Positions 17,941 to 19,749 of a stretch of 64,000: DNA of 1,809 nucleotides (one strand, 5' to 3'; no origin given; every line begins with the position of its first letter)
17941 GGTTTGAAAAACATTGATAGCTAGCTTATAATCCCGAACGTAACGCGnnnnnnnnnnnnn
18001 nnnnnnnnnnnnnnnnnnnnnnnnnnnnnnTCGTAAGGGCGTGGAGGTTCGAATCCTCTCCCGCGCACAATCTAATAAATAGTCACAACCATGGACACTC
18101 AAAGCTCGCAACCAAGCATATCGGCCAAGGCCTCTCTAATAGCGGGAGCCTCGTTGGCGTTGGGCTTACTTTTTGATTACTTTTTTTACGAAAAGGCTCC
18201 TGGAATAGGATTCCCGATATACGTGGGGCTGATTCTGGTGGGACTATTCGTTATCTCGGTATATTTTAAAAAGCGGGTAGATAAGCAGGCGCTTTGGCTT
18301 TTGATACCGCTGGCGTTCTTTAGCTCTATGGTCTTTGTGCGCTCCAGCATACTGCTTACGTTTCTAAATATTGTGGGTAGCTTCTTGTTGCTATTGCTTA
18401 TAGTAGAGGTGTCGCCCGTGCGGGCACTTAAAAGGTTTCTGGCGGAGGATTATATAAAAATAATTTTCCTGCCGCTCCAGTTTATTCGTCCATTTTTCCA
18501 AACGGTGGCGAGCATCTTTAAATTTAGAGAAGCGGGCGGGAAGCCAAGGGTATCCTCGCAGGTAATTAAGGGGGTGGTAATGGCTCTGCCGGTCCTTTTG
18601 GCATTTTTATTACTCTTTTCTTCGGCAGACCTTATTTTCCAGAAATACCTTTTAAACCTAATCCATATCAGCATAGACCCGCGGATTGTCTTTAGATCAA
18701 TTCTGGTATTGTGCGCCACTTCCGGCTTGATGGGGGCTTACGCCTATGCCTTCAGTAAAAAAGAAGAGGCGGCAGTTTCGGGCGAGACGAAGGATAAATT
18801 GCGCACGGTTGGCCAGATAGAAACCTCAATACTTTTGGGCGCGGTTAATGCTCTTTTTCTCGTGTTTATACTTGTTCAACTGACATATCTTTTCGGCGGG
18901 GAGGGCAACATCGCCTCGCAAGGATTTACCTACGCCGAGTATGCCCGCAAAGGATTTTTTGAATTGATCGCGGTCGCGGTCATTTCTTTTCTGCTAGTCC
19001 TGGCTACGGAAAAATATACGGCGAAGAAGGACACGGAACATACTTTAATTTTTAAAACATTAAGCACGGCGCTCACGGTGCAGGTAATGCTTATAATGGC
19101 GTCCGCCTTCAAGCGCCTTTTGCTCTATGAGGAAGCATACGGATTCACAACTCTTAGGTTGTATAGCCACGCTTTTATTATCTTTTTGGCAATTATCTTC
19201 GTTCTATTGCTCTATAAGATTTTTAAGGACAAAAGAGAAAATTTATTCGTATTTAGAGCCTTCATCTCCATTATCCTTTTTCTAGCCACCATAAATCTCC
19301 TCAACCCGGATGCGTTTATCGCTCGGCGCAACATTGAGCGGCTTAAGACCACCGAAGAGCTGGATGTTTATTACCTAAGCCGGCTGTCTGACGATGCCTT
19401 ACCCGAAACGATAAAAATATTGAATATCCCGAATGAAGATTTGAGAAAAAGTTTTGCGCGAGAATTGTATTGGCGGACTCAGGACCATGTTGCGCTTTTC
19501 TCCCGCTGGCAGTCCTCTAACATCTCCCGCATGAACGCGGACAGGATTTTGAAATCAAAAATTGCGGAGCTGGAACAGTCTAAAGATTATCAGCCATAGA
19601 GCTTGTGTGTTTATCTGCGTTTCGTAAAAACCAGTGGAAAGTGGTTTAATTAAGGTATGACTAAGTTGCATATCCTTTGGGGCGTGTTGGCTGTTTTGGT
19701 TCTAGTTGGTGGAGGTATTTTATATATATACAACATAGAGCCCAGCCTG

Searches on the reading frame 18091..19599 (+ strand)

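Call 26: search_protein_families(library=pfam, proteins=[window:18091-19599:+], max_evalue=0.001)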
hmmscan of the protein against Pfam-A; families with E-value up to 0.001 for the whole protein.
window:18091-19599:+ (502 aa): 2 families
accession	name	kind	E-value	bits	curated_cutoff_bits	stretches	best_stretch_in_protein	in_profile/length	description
PF13687.11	DUF4153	-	1.3e-81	275.1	27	1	72-442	2-372/373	Domain of unknown function (DUF4153)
PF03073.20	TspO_MBR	-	0.00085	19.5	24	1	13-80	69-135/145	TspO/MBR family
